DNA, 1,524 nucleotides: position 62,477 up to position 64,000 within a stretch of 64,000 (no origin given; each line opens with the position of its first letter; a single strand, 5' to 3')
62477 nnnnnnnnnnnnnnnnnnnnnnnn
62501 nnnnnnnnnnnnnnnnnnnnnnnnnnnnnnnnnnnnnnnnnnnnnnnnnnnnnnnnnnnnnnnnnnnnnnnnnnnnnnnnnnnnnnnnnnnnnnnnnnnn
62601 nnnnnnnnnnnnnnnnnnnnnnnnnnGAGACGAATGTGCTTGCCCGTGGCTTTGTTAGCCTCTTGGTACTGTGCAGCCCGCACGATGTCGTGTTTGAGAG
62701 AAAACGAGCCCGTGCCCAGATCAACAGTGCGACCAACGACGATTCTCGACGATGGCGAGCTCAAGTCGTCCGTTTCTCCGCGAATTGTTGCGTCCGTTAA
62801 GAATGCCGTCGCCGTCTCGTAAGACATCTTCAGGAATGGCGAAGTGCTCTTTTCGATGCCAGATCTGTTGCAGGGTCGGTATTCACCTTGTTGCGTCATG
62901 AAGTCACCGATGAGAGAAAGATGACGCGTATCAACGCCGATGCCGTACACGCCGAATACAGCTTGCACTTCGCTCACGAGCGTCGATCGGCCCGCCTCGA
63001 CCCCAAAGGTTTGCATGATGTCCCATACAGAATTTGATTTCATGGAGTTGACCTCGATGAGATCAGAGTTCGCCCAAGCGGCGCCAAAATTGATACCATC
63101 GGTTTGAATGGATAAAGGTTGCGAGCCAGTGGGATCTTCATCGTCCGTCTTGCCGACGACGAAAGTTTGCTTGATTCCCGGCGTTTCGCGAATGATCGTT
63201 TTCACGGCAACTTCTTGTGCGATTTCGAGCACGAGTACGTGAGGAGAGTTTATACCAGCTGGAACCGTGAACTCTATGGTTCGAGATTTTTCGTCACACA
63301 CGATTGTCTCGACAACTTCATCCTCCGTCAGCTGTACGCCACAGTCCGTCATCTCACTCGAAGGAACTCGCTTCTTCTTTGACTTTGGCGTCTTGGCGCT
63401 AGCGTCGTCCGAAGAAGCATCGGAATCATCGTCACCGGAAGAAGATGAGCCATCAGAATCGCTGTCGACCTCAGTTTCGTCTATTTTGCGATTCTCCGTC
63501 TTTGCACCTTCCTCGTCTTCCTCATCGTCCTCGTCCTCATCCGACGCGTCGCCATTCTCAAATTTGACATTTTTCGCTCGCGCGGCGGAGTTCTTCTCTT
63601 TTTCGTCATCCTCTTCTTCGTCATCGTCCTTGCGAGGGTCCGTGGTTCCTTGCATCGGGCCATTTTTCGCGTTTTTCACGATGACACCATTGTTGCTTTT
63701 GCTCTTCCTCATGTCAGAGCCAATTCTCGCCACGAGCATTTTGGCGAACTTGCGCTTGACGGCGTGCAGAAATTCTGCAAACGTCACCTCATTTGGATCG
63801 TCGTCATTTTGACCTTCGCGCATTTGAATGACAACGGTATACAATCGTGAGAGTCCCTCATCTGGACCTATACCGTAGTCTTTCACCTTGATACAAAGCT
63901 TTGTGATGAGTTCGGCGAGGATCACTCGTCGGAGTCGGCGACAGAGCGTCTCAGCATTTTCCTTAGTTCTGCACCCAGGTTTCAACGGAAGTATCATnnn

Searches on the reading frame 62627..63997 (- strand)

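Call 41: search_protein_families(library=pfam, proteins=[window:62627-63997:-], max_evalue=0.0001)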
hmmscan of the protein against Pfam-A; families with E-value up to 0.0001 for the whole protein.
window:62627-63997:- (457 aa): 1 family
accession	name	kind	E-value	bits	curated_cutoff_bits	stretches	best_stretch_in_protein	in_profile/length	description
PF04998.22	RNA_pol_Rpb1_5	-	8.9e-24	84.8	28.5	1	163-386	150-264/267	RNA polymerase Rpb1, domain 5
